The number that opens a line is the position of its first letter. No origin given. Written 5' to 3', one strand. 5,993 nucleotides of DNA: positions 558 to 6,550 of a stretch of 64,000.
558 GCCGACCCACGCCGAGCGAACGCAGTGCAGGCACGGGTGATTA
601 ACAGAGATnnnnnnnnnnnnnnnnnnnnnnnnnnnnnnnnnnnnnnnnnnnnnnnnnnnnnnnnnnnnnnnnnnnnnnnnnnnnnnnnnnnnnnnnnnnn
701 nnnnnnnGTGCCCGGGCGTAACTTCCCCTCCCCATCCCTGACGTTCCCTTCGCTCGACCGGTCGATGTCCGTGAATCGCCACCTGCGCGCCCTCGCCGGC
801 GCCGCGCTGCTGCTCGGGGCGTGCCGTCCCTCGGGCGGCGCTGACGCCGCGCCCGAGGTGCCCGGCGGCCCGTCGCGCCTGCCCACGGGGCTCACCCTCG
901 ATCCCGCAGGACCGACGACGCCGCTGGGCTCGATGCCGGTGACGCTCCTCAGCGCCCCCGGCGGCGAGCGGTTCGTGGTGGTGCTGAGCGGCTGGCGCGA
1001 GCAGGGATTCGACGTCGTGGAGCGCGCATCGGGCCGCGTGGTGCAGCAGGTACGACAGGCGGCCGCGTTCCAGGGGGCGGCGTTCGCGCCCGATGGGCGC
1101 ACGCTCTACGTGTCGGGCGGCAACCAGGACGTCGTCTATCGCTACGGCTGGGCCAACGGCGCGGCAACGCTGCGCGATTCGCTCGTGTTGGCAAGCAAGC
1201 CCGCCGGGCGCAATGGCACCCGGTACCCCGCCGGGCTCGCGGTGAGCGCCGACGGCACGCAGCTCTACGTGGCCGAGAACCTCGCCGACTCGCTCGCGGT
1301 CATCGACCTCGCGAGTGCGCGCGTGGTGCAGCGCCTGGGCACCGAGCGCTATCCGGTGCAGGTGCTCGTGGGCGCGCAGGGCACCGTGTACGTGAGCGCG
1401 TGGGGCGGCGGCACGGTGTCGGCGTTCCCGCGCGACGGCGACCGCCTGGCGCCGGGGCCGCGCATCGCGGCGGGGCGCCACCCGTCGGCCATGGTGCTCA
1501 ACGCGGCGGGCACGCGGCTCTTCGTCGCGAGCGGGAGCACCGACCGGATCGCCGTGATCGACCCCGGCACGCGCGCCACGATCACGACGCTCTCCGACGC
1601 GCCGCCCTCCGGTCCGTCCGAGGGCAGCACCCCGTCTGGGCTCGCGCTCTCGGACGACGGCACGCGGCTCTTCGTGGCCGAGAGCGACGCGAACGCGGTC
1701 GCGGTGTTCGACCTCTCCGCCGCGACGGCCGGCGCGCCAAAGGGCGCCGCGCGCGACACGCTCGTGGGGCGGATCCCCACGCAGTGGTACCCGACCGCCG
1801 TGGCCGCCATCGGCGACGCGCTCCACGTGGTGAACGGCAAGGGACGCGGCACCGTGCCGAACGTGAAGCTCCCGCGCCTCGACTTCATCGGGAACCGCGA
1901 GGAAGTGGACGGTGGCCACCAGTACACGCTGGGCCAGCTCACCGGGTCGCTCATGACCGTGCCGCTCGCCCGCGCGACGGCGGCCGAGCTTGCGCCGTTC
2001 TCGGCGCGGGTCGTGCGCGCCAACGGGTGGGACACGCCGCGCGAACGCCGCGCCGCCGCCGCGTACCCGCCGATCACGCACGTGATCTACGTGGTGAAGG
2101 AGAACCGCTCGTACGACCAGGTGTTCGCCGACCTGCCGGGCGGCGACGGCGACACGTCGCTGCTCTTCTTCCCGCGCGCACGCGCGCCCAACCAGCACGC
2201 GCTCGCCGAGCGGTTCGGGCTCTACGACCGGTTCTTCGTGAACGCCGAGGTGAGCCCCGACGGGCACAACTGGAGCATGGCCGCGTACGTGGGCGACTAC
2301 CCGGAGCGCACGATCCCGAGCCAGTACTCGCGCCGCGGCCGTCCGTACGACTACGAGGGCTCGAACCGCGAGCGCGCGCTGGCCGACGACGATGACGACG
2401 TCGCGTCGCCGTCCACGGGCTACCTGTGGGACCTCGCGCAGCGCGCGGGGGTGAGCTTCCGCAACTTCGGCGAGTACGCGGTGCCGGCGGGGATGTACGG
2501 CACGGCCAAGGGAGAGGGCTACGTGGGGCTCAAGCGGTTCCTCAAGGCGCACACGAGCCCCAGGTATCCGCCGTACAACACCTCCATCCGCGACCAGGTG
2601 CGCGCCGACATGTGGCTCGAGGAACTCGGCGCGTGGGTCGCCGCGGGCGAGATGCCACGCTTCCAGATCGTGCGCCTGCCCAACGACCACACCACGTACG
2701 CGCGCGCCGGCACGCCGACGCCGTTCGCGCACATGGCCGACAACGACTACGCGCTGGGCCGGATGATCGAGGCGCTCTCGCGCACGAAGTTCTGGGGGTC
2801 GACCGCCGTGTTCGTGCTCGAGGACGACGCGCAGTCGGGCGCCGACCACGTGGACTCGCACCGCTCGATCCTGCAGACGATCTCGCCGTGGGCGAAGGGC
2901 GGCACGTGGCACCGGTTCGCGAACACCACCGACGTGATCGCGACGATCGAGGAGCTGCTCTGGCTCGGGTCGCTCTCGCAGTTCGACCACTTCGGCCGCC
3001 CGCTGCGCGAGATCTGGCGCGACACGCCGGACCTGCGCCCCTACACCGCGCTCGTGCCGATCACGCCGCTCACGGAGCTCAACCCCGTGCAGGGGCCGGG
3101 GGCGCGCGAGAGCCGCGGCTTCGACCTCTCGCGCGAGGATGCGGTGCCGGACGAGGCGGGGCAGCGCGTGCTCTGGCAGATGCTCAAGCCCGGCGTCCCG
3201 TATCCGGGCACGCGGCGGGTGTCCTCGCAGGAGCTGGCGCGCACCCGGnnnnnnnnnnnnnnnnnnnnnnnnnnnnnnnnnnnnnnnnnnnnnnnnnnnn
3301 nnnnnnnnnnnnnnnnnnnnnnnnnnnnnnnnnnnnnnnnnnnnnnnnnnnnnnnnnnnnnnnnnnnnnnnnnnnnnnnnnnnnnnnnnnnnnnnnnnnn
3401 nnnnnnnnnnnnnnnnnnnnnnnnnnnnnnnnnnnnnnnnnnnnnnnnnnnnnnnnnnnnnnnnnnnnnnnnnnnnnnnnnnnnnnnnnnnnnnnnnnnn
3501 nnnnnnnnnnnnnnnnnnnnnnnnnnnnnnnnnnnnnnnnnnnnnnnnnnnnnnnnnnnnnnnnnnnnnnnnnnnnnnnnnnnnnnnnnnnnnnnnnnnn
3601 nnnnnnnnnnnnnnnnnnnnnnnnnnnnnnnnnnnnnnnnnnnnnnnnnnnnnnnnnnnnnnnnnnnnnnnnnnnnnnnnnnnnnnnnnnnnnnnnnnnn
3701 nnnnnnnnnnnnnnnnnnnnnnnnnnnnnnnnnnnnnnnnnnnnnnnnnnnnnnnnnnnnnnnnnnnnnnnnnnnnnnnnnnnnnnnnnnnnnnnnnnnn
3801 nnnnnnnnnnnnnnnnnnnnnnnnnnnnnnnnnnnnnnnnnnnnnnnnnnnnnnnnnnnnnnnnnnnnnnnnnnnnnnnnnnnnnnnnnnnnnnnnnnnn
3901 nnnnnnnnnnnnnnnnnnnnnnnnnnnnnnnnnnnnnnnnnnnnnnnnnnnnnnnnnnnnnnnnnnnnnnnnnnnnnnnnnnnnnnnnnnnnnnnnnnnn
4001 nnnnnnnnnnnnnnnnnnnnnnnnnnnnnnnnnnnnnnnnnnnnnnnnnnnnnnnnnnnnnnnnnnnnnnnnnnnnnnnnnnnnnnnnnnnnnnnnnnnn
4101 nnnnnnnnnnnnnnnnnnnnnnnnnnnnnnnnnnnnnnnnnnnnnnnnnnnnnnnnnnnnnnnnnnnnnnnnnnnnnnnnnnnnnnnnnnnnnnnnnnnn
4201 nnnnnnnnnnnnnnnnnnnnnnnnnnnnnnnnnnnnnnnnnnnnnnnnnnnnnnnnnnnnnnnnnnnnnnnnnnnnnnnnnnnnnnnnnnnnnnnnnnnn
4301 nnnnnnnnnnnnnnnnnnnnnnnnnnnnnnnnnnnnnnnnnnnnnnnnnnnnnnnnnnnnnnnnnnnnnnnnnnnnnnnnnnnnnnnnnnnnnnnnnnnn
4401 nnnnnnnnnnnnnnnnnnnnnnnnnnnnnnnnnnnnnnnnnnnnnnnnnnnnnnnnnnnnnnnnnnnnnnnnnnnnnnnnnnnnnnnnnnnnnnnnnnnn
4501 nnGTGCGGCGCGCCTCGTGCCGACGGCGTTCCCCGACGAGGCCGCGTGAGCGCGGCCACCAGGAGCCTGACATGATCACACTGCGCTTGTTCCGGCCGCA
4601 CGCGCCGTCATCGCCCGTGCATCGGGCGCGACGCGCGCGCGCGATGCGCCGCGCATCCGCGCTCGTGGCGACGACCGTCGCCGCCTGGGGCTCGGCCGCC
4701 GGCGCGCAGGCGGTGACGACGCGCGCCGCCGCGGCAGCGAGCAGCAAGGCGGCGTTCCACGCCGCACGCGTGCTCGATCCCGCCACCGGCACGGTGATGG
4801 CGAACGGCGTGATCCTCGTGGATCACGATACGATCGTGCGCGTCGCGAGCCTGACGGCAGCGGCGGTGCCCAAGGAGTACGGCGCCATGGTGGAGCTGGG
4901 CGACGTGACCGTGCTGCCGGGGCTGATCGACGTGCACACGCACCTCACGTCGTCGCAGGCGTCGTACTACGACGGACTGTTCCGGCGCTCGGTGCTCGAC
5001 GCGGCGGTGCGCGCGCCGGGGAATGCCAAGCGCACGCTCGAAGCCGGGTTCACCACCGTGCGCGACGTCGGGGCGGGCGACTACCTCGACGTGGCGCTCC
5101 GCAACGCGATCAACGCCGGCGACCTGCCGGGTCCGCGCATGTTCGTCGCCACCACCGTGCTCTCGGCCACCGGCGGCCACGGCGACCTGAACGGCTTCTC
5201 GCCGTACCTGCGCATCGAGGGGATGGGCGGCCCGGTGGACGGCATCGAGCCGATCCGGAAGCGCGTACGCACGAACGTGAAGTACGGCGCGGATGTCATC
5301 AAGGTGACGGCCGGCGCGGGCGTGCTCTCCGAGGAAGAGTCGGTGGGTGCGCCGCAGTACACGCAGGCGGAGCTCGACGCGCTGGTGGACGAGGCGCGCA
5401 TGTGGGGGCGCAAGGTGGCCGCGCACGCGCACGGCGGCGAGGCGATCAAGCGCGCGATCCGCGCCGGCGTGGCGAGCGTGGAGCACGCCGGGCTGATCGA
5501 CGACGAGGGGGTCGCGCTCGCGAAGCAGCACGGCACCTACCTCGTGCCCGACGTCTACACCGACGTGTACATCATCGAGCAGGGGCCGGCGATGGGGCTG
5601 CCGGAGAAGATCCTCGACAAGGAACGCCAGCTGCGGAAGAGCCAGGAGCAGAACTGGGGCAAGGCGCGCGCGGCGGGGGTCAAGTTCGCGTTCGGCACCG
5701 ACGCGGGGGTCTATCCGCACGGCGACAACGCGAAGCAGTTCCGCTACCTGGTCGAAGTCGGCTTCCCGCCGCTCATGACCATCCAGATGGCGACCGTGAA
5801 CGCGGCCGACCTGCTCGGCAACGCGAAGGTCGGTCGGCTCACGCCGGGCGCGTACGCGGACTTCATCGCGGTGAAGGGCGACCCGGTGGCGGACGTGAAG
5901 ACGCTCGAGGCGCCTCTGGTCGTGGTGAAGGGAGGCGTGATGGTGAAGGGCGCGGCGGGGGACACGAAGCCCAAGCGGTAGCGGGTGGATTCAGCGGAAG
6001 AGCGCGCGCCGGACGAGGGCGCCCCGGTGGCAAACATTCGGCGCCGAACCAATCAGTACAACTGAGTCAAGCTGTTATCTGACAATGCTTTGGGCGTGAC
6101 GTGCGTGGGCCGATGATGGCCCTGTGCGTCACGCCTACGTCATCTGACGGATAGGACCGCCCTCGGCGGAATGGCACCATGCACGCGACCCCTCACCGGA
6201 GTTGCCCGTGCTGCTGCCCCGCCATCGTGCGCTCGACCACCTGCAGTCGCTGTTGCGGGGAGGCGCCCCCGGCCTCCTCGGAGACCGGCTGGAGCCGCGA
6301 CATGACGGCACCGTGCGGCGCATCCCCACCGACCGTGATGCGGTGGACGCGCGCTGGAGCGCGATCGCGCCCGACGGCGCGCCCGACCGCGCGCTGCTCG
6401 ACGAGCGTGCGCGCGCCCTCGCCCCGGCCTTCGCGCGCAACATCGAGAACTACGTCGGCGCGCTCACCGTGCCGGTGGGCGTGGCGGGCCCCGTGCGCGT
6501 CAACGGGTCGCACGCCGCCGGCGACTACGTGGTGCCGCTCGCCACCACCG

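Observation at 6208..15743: Seven overlapping genes (HMGR-like, BtaA-like, prenol-kinase-like, adenylating ligase, UbiA, RPH-type phosphotransferase, GNAT-like): candidate pathway for an undescribed lipid or prenylated amino-metabolite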

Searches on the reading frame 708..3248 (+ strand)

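Call 22: search_protein_families(library=pfam, proteins=[window:708-3248:+], max_evalue=0.001)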
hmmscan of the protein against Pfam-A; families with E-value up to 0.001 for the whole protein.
window:708-3248:+ (847 aa): 6 families
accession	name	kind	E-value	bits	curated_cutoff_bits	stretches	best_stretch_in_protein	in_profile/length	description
PF08450.18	SGL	-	3.7e-12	46.8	26.3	1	169-275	131-244/246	SMP-30/Gluconolactonase/LRE-like region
PF10282.15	Lactonase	-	4.4e-12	46.3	21.7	1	125-220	197-297/344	Lactonase, 7-bladed beta-propeller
PF04185.19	Phosphoesterase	-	8.7e-11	42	23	1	483-749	97-351/356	Phosphoesterase family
PF21783.3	YNCE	-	3.6e-05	23.7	27.1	0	174-219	286-331/339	YNCE-like beta-propeller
PF01436.27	NHL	-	0.00067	20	20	0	308-334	3-28/28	NHL repeat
PF24684.1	Vgb_lyase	-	0.00097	18.5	50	0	173-326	140-284/290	Virginiamycin B lyase family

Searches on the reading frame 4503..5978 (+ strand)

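Call 22: search_protein_families(library=pfam, proteins=[window:4503-5978:+], max_evalue=0.001)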
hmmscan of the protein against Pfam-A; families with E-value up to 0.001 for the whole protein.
window:4503-5978:+ (492 aa): 2 families
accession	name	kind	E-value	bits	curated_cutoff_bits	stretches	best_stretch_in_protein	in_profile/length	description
PF01979.26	Amidohydro_1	-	3e-51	175.1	25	1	136-481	1-340/345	Amidohydrolase family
PF07969.17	Amidohydro_3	-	6.8e-11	42.7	29.7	1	280-477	253-468/472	Amidohydrolase family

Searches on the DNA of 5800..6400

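Call 89: search_rna_families(source=window, start=5800, end=6400, threshold=evalue, max_evalue=1)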
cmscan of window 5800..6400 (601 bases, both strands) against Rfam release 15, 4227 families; matches with E-value up to 1: 0.
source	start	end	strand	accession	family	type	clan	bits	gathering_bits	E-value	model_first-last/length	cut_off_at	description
